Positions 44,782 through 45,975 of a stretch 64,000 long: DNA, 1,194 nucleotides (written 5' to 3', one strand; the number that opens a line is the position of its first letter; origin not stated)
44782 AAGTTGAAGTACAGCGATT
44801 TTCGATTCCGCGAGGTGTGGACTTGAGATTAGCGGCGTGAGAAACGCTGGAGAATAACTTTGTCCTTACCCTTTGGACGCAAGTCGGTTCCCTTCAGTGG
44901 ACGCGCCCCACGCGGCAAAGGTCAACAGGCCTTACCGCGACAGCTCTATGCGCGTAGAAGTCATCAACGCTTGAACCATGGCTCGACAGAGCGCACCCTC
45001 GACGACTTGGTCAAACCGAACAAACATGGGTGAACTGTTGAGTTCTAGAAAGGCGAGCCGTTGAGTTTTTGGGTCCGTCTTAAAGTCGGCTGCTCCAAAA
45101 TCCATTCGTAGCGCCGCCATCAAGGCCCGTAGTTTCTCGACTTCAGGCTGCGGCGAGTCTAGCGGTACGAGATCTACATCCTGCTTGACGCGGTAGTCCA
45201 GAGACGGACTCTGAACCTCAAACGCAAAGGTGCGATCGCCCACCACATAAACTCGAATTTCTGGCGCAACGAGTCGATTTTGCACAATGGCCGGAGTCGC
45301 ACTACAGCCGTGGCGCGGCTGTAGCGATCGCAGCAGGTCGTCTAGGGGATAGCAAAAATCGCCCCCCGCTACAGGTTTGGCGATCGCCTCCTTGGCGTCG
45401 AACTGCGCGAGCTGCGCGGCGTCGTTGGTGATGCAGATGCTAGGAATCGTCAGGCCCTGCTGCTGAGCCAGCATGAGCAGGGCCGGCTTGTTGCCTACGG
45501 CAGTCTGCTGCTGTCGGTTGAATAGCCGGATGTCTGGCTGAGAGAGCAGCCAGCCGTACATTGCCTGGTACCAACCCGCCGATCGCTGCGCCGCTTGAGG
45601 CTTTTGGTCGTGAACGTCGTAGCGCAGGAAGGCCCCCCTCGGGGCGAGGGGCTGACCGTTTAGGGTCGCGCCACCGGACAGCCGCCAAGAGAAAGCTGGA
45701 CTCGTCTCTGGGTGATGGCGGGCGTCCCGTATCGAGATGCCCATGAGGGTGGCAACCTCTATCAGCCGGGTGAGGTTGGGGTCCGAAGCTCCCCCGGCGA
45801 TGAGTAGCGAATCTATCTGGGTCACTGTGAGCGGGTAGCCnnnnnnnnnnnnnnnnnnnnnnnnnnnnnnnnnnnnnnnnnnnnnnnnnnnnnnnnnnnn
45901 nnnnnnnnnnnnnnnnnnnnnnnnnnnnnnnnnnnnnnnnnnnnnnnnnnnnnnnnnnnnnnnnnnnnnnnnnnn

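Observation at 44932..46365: Two-gene graspetide (omega-ester peptide) RiPP operon: multi-core precursor plus MdnC-like ATP-grasp ligase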

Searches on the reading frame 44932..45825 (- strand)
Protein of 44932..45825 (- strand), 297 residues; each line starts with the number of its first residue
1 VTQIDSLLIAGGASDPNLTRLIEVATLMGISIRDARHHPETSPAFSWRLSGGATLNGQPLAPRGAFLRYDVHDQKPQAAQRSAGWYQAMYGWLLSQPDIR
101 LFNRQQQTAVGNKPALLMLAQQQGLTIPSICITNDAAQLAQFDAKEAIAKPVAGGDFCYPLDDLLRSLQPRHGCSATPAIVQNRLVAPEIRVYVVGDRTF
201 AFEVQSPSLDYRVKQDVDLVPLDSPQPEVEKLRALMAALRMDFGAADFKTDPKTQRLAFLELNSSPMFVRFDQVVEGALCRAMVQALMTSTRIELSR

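Call 3: search_protein_families(library=ncbifam, proteins=[window:44932-45825:-], max_evalue=1)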
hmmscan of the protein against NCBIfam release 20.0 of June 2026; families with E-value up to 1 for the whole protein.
window:44932-45825:- (297 aa): 6 families
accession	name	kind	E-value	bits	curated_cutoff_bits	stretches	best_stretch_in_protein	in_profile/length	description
TIGR04187.1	GRASP_SAV_5884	subfamily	1.7e-21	76.7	350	1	77-287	89-311/312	ATP-grasp ribosomal peptide maturase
TIGR04184.1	ATPgraspMvdD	equivalog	7.5e-12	45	475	2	178-285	201-317/321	MvdD family ATP-grasp ribosomal peptide maturase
TIGR04185.1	ATPgraspMvdC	equivalog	8.3e-10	38.3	425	1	89-264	99-293/318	MvdC family ATP-grasp ribosomal peptide maturase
TIGR04192.1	GRASP_w_spasm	equivalog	9.5e-06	25.1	230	1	100-266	115-297/318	grasp-with-spasm system ATP-grasp peptide maturase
TIGR00768.1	rimK_fam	subfamily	0.0036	16.7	143.4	1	111-284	86-273/276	RimK family alpha-L-glutamate ligase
NF002756.0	PRK02797.1-5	equivalog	0.27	10.2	457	1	90-120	256-286/351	TDP-N-acetylfucosamine:lipid II N-acetylfucosaminyltransferase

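Call 4: search_protein_families(library=pfam, proteins=[window:44932-45825:-], max_evalue=1)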
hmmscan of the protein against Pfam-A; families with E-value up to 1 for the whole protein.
window:44932-45825:- (297 aa): 0 families

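Call 6: search_solved_structures(query=window:44932-45825:-, max_evalue=1, show_alignments=2)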
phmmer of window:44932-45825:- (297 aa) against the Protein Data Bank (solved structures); distinct sequences matched with E-value up to 1: 6.
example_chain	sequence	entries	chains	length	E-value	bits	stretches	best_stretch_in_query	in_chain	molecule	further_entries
7drm_A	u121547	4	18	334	5.1e-12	48.7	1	99-292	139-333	ATP-grasp domain-containing protein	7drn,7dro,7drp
9bou_A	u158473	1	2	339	2.8e-06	29.9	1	86-274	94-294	MvdD-like pre-ATP grasp domain-containing protein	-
7mgv_A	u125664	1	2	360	4.5e-06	29.2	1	100-277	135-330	CdnC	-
5ig9_A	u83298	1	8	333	0.00096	21.6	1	112-268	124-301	ATP grasp ligase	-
5ig8_A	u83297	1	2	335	0.003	20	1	103-272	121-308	ATP grasp ligase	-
7m4s_A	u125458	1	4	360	0.0038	19.6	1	105-276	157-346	AMdnB protein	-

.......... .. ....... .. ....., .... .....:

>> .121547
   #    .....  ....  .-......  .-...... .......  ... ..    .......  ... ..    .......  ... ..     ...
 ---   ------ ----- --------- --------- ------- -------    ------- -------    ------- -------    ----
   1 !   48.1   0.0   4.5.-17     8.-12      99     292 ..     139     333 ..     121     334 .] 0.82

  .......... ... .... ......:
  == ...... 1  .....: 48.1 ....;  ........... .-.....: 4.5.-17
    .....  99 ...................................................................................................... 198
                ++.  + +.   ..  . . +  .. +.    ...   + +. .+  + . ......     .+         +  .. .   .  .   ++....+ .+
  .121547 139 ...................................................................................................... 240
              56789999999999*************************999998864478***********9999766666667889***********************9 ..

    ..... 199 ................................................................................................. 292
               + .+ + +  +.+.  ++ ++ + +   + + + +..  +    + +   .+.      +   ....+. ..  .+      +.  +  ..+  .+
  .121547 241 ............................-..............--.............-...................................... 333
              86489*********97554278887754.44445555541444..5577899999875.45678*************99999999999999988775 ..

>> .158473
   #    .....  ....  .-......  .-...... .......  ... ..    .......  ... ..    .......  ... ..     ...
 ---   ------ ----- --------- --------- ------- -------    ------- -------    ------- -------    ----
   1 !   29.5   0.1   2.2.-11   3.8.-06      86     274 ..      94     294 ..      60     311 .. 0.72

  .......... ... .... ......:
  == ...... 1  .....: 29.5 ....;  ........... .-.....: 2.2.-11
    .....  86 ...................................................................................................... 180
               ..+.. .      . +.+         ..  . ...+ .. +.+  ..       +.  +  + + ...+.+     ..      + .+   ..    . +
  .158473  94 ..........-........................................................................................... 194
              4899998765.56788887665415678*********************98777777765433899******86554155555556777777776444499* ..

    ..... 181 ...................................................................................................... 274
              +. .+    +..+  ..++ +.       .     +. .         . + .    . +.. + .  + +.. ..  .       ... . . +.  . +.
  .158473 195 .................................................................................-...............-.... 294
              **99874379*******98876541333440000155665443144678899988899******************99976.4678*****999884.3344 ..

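Call 9: find_homologous_proteins(query=window:44932-45825:-)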
Query window:44932-45825:- (297 aa): 404 proteins with E <= 0.001 among 3899 candidates; the best 120 are listed.
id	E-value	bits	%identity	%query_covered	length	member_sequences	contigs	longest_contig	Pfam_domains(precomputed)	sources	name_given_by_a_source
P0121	2.4e-194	662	100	100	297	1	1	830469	-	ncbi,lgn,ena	-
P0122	3.1e-122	425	65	96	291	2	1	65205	-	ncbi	ncbi:MAG: hypothetical protein AAGA46_02885 [Cyanobacteria bacterium P01_F01_bin.13]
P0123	8.4e-121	420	65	97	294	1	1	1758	-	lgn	-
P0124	2.3e-117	409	64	95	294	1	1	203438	-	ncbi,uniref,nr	ncbi:ATP-grasp domain-containing protein [Leptothoe spongobia]|uniref:ATP-grasp domain-containing pr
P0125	6.9e-109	381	61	95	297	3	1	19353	-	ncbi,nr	ncbi:MAG: hypothetical protein F6J93_37925 [Oscillatoria sp. SIO1A7]|nr:hypothetical protein [Oscill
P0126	7.6e-109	381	61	95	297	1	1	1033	-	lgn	-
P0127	7.9e-109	381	62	96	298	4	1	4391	-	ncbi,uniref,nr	ncbi:MAG: hypothetical protein F6J89_25150 [Symploca sp. SIO1C4]|uniref:ATP-grasp domain-containing 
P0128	5.2e-107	375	60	95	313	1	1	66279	-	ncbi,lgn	ncbi:MAG: hypothetical protein AAFV71_04795 [Cyanobacteria bacterium J06633_8]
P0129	7.9e-107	375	61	95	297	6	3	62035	-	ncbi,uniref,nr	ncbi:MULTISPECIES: ATP-grasp domain-containing protein [Okeania]|uniref:ATP-grasp domain-containing 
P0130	1.7e-106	373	60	95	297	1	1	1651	-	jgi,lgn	-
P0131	2.3e-106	373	59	95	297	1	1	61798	-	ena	-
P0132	3.2e-106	373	60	96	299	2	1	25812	-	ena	-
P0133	3.8e-106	372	61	96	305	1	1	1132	-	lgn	-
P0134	4.5e-106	372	60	95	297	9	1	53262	-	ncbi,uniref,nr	ncbi:RimK family alpha-L-glutamate ligase [Okeania sp. KiyG1]|uniref:ATP-grasp domain-containing pro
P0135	7.8e-106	371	60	95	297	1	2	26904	-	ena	-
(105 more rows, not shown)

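Call 68: find_related_loci(query=A2, collection=genome_contigs, flank=4000)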
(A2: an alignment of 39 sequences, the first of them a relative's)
Query A2 (297 aa) in genome_contigs; peptide patterns used: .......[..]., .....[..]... (x = any residue, [..] = any of these).
85 stretches matched a pattern; 79 encode a relative of the query (tblastn E <= 1e-3); 79 distinct loci.
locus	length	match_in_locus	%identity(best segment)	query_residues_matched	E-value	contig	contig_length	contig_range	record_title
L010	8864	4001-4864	65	6-291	2e-127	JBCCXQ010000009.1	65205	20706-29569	MAG: Cyanobacteria bacterium P01_F01_bin.13 k141_1816366_length_65205_cov_23.2291, whole genome shotgun sequence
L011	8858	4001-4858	64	7-289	2e-124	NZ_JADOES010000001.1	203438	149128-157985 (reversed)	Leptothoe spongobia TAU-MAC 1115 scaffold1_cov0, whole genome shotgun sequence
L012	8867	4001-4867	63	7-290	1e-116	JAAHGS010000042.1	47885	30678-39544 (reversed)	MAG: Symploca sp. SIO2E9 2E9_NODE_42, whole genome shotgun sequence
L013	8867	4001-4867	61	5-288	3e-116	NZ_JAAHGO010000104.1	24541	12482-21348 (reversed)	MAG: Okeania sp. SIO2C9 2C9_NODE_104, whole genome shotgun sequence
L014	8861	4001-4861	61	7-288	4e-116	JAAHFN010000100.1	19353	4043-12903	MAG: Oscillatoria sp. SIO1A7 1A7_NODE_100, whole genome shotgun sequence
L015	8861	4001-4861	62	7-289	5e-115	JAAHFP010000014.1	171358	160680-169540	MAG: Symploca sp. SIO1C2 1C2_NODE_14, whole genome shotgun sequence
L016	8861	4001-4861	61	7-288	2e-114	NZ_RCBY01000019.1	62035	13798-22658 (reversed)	Okeania hirsuta strain PAB10Feb10-1 PAB_NODE_19, whole genome shotgun sequence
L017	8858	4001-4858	61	7-287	4e-114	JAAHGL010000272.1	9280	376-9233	MAG: Symploca sp. SIO2C1 2C1_NODE_272, whole genome shotgun sequence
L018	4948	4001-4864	60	7-289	4e-114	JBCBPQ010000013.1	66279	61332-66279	MAG: Cyanobacteria bacterium J06633_8 k141_239275_length_66279_cov_51.4644, whole genome shotgun sequence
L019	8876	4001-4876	61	7-293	2e-113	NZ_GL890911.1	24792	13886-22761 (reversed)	Moorena producens 3L scf51891, whole genome shotgun sequence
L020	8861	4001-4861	60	7-288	2e-113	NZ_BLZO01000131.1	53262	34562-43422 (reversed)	Okeania sp. KiyG1 sequence131, whole genome shotgun sequence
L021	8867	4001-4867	61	7-290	9e-113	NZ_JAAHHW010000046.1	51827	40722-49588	MAG: Moorena sp. SIO3I8 3I8_NODE_46, whole genome shotgun sequence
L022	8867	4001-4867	61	7-290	3e-112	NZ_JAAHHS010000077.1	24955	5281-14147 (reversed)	MAG: Moorena sp. SIO3H5 3H5_NODE_77, whole genome shotgun sequence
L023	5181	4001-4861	60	7-288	4e-111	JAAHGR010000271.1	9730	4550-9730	MAG: Symploca sp. SIO2E6 2E6_NODE_271, whole genome shotgun sequence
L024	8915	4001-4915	56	6-288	3e-111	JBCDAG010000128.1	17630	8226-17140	MAG: Cyanobacteria bacterium P01_F01_bin.53 k141_1833630_length_17630_cov_11.0101, whole genome shotgun sequence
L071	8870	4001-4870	40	7-290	2e-57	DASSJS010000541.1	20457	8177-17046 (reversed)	MAG TPA_asm: Longimicrobium sp. isolate SMAG_U1121 k141_1504714, whole genome shotgun sequence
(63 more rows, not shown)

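Call 72: predict_structure(alignment_id=A2)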
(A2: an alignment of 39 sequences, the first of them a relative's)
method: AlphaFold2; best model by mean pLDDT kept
length: 297 residues; sequences in the alignment: 39
mean_pLDDT: 91.4   pTM: 0.89
mean pLDDT of the five models: 91.4, 90.9, 90.8, 89.8, 89.8
residues with pLDDT >= 90: 237; 70-90: 45; 50-70: 10; < 50: 5
segments of 3 or more residues with pLDDT < 50: 294-297
pLDDT, mean of each block of 10 residues (from residue 1): 82 95 98 93 94 96 94 76 93 96 94 95 96 96 94 84 92 94 93 96 87 85 84 98 96 94 95 98 95 47
secondary structure, 60 per line:
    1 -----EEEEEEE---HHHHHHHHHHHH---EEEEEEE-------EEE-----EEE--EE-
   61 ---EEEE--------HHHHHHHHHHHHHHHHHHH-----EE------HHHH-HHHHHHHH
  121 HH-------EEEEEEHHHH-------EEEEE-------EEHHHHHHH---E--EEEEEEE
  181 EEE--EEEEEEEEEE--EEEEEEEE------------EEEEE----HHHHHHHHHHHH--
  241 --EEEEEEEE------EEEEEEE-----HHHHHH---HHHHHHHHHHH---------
elements in order: E6-12 H16-27 E31-37 E45-47 E53-55 E64-67 H76-94 H108-111 H113-122 E130-135 H136-139 E147-151 H161-167 E174-183 E186-195 E198-205 E218-222 H227-238 E243-250 E257-263 H269-274 H278-288

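Call 76: fold_search(model_id=the predicted structure, library=pdb)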
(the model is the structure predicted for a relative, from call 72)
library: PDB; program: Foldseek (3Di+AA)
matches with E <= 10: 1236; with E <= 0.001: 300
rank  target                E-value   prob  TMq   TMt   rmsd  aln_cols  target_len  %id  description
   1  7drm_A                9.7e-18  1.00  0.72  0.69   4.8       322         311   21  Structure of ATP-grasp ligase PsnB complexed with minimal precursor, Mg, and ADP (released 2021-09-08)
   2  7drm_C                1.4e-17  1.00  0.69  0.66   5.0       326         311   20  Structure of ATP-grasp ligase PsnB complexed with minimal precursor, Mg, and ADP (released 2021-09-08)
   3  7drp_A                1.6e-17  1.00  0.72  0.69   4.7       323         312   20  Structure of ATP-grasp ligase PsnB complexed with phosphomimetic variant of minimal precursor, Mg, and ADP (released 2021-09-08)
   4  7dro_A                2.7e-17  1.00  0.71  0.70   5.0       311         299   23  Structure of ATP-grasp ligase PsnB complexed with minimal precursor (released 2021-09-08)
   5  7drm_D                3.4e-17  1.00  0.74  0.71   5.4       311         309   23  Structure of ATP-grasp ligase PsnB complexed with minimal precursor, Mg, and ADP (released 2021-09-08)
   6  7drn_B                3.6e-17  1.00  0.70  0.70   4.6       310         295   22  Structure of ATP-grasp ligase PsnB complexed with precursor peptide PsnA2 and AMPPNP (released 2021-09-08)
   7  7drm_B                3.8e-17  1.00  0.71  0.71   4.5       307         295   22  Structure of ATP-grasp ligase PsnB complexed with minimal precursor, Mg, and ADP (released 2021-09-08)
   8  7dro_C                4.5e-17  1.00  0.74  0.72   4.4       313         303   23  Structure of ATP-grasp ligase PsnB complexed with minimal precursor (released 2021-09-08)
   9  7drn_D                5.4e-17  1.00  0.71  0.71   4.7       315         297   22  Structure of ATP-grasp ligase PsnB complexed with precursor peptide PsnA2 and AMPPNP (released 2021-09-08)
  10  9bou_A                5.4e-17  1.00  0.68  0.68   5.8       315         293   21  Crystal structure of ATP-grasp ligase PruB from Streptomyces coelicolor A3(2) (released 2024-12-18)
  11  7drp_B                6.5e-17  1.00  0.71  0.71   4.1       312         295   22  Structure of ATP-grasp ligase PsnB complexed with phosphomimetic variant of minimal precursor, Mg, and ADP (released 2021-09-08)
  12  7dro_B                6.9e-17  1.00  0.69  0.68   5.0       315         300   21  Structure of ATP-grasp ligase PsnB complexed with minimal precursor (released 2021-09-08)
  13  7dro_E                7.3e-17  1.00  0.72  0.73   4.9       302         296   22  Structure of ATP-grasp ligase PsnB complexed with minimal precursor (released 2021-09-08)
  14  7dro_D                1.0e-16  1.00  0.70  0.72   5.4       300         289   21  Structure of ATP-grasp ligase PsnB complexed with minimal precursor (released 2021-09-08)
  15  5ig9_G                3.4e-16  1.00  0.71  0.68   6.2       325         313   19  Crystal structure of macrocyclase MdnC bound with precursor peptide MdnA from Microcystis aeruginosa MRC (released 2016-09-21)
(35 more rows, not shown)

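Call 93: search_solved_structures(query=A2, max_evalue=0.001, show_alignments=2)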
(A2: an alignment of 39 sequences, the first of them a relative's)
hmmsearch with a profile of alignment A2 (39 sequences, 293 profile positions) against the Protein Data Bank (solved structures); distinct sequences matched with E-value up to 0.001: 6.
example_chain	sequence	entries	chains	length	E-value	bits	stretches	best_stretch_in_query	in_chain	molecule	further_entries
7drm_A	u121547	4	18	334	7.8e-20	74.3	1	102-287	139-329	ATP-grasp domain-containing protein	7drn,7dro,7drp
7mgv_A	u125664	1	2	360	2.3e-12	49.8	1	89-286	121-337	CdnC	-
9bou_A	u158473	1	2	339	4.3e-11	45.6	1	90-280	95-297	MvdD-like pre-ATP grasp domain-containing protein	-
7m4s_A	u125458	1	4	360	4.6e-11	45.5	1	109-291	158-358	AMdnB protein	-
5ig8_A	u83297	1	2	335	6.4e-11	45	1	90-269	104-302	ATP grasp ligase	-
5ig9_A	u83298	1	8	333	2.7e-10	43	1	110-267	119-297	ATP grasp ligase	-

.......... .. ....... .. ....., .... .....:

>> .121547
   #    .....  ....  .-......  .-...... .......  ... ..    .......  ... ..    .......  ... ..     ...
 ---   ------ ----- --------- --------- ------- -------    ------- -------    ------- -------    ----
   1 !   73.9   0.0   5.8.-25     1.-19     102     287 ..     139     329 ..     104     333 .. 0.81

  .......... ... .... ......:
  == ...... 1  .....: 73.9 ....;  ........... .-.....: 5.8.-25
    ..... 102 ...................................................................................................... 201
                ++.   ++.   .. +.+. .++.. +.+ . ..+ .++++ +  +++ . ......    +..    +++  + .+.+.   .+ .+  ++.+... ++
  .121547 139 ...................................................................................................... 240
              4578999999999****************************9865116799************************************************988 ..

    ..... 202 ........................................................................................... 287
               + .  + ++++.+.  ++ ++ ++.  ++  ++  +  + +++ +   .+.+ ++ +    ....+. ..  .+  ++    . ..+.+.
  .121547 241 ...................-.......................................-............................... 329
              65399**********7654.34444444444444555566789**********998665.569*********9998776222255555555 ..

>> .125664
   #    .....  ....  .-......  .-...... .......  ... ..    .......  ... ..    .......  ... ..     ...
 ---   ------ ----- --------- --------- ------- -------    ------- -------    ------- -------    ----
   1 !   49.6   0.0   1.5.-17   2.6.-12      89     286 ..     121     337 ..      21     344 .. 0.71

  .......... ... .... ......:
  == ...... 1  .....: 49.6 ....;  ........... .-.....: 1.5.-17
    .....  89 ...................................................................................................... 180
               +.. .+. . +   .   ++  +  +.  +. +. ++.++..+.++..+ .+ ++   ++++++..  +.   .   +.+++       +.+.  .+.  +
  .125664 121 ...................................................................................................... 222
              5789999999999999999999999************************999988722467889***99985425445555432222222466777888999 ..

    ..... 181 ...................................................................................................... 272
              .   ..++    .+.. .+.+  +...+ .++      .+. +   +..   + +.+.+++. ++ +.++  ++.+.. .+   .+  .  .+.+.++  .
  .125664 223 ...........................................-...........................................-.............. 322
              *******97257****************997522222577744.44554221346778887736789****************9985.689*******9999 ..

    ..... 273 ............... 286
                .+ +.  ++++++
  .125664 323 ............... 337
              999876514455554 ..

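Call 97: search_protein_families(library=pfam, proteins=[L071:2287-3831:+], max_evalue=0.01)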
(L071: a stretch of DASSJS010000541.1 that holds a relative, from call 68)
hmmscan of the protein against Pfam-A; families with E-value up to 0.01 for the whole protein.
L071:2287-3831:+ (514 aa): 1 family
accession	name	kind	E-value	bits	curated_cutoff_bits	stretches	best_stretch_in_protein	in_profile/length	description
PF01569.27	PAP2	-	0.0052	17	27.2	0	286-392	47-120/130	PAP2 superfamily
